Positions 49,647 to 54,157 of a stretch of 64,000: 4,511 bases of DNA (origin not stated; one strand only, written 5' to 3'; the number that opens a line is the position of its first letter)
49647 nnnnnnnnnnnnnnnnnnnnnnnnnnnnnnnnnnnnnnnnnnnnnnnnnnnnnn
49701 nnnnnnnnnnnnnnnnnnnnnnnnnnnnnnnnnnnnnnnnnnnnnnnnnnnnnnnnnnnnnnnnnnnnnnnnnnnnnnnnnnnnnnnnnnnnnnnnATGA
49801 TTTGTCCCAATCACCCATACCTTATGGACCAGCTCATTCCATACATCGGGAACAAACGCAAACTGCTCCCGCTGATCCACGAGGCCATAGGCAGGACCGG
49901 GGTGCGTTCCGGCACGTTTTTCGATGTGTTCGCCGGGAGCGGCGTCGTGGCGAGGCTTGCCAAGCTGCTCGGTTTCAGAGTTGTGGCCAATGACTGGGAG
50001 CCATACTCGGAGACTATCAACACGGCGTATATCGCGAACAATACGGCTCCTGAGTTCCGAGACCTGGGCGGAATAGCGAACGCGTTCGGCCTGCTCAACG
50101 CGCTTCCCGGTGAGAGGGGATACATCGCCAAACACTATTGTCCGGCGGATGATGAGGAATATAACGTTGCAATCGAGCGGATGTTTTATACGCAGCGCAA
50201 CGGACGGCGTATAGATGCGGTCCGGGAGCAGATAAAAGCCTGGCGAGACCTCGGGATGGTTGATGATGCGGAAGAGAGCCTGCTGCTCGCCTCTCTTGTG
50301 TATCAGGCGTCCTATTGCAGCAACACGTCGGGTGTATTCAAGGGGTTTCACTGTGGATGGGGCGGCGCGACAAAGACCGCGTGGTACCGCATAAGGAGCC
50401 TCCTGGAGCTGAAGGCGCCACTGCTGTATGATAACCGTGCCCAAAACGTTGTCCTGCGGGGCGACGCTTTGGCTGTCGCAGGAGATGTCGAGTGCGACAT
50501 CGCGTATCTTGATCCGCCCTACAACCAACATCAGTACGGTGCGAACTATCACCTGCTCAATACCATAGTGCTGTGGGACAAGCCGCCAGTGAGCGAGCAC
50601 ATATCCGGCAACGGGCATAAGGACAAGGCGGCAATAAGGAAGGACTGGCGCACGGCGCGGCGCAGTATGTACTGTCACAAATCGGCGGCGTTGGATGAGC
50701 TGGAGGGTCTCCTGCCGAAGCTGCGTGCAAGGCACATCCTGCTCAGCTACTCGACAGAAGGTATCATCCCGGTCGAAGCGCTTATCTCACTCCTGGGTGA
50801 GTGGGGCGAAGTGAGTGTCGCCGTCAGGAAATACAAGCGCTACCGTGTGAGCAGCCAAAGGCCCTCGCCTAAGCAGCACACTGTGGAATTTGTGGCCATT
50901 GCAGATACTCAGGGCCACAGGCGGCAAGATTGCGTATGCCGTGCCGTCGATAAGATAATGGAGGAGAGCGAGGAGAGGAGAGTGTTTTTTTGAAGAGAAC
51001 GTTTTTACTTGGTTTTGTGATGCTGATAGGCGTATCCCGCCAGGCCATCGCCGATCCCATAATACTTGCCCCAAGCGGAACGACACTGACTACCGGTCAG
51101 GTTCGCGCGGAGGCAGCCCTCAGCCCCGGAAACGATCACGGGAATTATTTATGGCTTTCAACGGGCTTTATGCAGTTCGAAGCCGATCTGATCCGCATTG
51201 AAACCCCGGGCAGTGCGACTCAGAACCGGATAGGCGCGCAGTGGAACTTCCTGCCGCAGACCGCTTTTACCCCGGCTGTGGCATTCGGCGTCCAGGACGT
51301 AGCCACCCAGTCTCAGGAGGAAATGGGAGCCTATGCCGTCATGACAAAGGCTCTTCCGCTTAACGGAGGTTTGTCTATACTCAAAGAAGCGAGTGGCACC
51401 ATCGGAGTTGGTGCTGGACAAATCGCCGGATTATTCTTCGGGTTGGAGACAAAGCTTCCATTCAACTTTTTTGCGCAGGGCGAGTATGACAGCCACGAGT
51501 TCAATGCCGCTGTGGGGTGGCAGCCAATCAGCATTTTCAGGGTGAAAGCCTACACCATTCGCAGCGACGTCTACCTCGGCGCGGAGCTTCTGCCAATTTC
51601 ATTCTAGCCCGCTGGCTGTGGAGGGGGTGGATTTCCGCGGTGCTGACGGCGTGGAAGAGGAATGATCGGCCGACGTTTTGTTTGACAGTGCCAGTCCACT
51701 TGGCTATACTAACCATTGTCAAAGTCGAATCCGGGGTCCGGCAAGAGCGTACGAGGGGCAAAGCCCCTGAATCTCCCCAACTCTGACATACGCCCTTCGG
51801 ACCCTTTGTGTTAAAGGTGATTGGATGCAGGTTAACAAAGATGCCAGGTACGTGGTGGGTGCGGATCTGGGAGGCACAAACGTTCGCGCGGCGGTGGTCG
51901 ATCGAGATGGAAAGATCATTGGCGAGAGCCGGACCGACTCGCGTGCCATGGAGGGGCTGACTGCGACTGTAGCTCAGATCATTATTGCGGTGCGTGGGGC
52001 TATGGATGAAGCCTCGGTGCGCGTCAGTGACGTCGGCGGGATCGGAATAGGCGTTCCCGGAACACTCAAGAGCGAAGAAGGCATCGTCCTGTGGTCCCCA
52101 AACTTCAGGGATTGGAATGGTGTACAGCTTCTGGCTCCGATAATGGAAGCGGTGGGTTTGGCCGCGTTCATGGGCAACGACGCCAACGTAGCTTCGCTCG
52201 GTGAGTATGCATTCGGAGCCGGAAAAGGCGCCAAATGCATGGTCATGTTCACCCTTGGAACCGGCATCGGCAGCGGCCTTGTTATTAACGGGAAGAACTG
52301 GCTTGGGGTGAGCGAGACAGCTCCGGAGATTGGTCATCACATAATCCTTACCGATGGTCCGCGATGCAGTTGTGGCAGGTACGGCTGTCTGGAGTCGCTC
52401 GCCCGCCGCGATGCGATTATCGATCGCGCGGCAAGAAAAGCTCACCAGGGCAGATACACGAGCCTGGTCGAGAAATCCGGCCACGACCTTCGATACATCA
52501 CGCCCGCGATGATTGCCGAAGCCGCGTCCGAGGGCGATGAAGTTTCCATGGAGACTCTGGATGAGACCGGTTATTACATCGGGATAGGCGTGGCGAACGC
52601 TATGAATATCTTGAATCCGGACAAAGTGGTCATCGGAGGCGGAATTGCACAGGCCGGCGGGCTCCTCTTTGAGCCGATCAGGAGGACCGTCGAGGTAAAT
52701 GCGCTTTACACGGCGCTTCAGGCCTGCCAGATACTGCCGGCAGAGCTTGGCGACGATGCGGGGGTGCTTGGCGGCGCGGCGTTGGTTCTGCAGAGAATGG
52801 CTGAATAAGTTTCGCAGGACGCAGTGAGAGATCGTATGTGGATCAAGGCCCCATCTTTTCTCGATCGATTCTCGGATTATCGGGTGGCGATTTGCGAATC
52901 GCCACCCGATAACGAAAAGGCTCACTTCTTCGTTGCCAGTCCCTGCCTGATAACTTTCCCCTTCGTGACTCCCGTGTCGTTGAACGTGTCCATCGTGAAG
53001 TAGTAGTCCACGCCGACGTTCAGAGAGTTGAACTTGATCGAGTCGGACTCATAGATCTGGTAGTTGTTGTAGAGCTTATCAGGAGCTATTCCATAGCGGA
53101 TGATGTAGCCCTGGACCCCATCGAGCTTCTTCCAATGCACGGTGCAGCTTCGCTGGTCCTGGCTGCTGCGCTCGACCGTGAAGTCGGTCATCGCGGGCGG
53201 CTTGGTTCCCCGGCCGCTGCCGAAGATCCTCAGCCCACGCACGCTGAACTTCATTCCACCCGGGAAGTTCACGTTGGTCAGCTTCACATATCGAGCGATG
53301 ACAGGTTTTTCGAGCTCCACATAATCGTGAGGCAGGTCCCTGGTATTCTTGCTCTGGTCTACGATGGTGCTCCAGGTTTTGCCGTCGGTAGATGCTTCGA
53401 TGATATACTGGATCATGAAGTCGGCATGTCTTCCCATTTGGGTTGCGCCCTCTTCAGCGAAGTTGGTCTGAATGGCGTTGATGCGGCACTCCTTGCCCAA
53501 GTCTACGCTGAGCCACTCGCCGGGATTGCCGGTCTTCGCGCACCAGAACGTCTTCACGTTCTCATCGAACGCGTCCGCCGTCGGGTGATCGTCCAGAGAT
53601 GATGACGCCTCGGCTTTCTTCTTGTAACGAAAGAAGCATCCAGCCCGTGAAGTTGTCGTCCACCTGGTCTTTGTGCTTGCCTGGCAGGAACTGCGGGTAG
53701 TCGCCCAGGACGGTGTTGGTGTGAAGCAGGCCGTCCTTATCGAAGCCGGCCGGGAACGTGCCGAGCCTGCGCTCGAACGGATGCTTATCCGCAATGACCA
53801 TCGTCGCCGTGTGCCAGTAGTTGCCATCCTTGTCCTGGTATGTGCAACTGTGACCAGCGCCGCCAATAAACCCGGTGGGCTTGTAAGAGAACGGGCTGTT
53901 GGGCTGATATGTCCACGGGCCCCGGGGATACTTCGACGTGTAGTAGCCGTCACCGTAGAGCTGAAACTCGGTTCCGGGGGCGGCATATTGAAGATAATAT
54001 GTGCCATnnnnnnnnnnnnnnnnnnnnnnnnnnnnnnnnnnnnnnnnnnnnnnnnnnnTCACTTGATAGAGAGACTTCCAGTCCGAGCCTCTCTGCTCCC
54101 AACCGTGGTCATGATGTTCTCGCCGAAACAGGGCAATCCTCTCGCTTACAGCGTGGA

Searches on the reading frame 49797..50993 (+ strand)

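Call 98: search_protein_families(library=pfam, proteins=[window:49797-50993:+], max_evalue=0.001)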
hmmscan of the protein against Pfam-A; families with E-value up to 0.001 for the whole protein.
window:49797-50993:+ (398 aa): 1 family
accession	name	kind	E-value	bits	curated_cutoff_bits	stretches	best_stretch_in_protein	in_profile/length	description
PF02086.21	MethyltransfD12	-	1.1e-27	97.9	22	1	16-264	1-207/253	D12 class N6 adenine-specific DNA methyltransferase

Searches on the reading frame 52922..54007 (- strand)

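Call 98: search_protein_families(library=pfam, proteins=[window:52922-54007:-], max_evalue=0.001)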
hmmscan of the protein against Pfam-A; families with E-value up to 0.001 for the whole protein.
window:52922-54007:- (361 aa): 2 families
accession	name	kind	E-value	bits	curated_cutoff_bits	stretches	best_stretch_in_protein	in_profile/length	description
PF00754.31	F5_F8_type_C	-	3.2e-22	79.4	28.2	1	132-247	2-114/127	F5/8 type C domain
PF22633.2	F5_F8_type_C_2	-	3.2e-15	57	27.8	1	146-243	2-91/91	NedA-like, galactose-binding domain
